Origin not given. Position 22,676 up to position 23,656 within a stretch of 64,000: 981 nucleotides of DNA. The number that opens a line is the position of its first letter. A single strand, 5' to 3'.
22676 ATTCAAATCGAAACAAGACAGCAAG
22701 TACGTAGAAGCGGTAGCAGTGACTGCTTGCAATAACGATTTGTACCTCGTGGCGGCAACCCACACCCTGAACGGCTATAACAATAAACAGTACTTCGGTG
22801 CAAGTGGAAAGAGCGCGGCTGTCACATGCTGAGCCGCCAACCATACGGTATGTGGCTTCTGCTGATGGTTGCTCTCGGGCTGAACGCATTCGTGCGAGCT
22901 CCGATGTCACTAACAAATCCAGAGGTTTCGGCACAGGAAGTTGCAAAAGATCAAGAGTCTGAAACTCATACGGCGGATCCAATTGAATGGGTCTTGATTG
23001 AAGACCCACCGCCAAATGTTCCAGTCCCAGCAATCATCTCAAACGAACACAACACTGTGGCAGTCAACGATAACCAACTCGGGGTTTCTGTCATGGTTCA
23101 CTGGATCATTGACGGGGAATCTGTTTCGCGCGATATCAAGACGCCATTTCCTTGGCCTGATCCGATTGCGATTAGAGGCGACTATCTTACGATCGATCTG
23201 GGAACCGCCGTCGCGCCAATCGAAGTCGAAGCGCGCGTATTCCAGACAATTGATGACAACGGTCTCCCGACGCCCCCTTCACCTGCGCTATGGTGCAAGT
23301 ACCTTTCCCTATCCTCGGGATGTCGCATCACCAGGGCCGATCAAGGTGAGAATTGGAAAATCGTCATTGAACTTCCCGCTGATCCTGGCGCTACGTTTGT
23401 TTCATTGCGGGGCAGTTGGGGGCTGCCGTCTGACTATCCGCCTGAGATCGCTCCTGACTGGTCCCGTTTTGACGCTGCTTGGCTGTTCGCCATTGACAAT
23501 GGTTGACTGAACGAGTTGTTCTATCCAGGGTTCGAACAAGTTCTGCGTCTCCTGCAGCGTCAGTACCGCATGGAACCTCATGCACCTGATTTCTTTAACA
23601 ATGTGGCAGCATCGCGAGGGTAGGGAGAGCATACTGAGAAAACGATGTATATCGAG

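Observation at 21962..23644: About 1.7 kb low-GC islet with two translationally coupled signal-peptide proteins inserted in a divergent promoter gap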

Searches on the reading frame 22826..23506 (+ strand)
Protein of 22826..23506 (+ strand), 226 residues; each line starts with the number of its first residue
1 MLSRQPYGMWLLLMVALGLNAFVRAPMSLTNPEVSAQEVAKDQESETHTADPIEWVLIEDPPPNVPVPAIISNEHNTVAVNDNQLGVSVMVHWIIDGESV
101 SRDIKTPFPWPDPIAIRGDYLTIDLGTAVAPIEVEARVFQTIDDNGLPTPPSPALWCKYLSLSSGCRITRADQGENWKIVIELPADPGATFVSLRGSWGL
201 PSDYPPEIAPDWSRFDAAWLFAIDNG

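Call 4: search_protein_families(library=pfam, proteins=[window:22826-23506:+], max_evalue=1)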
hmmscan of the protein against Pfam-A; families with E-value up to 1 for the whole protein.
window:22826-23506:+ (226 aa): 1 family
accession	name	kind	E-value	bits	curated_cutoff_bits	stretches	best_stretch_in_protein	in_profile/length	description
PF06724.16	DUF1206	-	0.025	15.1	26.2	1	2-22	39-59/70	Domain of Unknown Function (DUF1206)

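Call 9: find_homologous_proteins(query=window:22826-23506:+, max_evalue=0.01)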
Query window:22826-23506:+ (226 aa): 4 proteins with E <= 0.01 among 1010 candidates.
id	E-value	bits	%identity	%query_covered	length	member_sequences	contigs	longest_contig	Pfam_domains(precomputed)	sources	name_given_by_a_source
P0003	3.6e-150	516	100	100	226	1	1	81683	-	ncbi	-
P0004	4.3e-57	211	50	81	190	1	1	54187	-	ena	-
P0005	2.4e-52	196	45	100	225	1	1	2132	-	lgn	-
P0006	1.4e-46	177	47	74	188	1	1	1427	-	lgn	-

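Call 11: find_encoding_contigs(protein=P0004, flank=10000)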
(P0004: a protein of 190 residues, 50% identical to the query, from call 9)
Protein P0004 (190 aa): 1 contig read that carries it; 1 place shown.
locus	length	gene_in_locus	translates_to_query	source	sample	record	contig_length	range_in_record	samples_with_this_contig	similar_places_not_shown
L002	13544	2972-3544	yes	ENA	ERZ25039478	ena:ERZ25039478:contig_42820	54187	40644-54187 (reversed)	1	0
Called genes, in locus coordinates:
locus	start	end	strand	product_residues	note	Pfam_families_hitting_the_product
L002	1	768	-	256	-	?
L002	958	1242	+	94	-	-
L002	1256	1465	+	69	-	-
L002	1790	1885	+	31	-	-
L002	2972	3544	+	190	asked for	-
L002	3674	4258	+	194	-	-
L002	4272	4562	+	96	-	-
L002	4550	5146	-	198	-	PF01590:GAF, PF13185:GAF_2, PF13492:GAF_3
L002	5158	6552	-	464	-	PF00289:Biotin_carb_N, PF02786:CPSase_L_D2, PF02222:ATP-grasp, PF07478:Dala_Dala_lig_C, PF02785:Biotin_carb_C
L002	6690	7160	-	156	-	PF00364:Biotin_lipoyl, PF25984:BSH_YknX (faint)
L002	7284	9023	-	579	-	PF17848:Zn_ribbon_ACC, PF01039:Carboxyl_trans, PF03255:ACCA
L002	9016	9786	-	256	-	PF07719:TPR_2 (faint), PF13428:TPR_14 (faint), PF13432:TPR_16 (faint), PF14559:TPR_19 (weak), PF13181:TPR_8 (faint)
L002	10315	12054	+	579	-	PF00027:cNMP_binding, PF01734:Patatin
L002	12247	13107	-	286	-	PF01261:AP_endonuc_2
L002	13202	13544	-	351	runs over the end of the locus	-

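Call 12: find_encoding_contigs(protein=P0005, flank=10000)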
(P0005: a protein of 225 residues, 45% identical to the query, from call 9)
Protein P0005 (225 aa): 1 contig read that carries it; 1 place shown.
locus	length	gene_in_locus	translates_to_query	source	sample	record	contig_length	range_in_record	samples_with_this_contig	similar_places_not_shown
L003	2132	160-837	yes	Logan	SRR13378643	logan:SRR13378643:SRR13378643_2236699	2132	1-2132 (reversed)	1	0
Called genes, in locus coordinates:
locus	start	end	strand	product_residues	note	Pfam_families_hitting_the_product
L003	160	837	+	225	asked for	-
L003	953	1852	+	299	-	-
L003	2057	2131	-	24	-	?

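Call 13: find_encoding_contigs(protein=P0006, flank=10000)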
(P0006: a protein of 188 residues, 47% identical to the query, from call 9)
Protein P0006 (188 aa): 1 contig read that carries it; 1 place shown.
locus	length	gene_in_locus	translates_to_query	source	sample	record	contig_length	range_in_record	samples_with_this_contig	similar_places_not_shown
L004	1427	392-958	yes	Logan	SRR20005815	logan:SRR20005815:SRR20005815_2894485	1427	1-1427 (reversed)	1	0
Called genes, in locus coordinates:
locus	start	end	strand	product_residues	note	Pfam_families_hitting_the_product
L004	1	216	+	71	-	?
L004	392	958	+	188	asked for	-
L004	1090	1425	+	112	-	?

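Call 32: search_solved_structures(query=A3, max_evalue=10)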
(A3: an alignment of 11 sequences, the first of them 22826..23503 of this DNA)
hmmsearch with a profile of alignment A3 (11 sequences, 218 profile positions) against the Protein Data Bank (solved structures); distinct sequences matched with E-value up to 10: 0.

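Call 50: search_protein_families(library=padloc, proteins=[window:22826-23503:+], max_evalue=1)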
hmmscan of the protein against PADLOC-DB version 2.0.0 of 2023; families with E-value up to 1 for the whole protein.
window:22826-23503:+ (226 aa): 0 families

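Call 51: search_protein_families(library=ncbifam, proteins=[window:22826-23503:+], max_evalue=1)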
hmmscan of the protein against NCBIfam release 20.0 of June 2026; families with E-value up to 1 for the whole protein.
window:22826-23503:+ (226 aa): 0 families

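Call 84: search_protein_families(library=pfam, proteins=[L002:958-1242:+, L002:1256-1465:+], max_evalue=0.01)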
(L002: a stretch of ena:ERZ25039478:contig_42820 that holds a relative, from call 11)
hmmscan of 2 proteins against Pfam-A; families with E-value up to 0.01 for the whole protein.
L002:958-1242:+ (94 aa): 1 family
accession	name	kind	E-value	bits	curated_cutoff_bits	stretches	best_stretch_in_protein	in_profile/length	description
PF04365.19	BrnT_toxin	-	0.0032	18.2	34.5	1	16-85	7-75/77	Ribonuclease toxin, BrnT, of type II toxin-antitoxin system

L002:1256-1465:+ (69 aa): 0 families
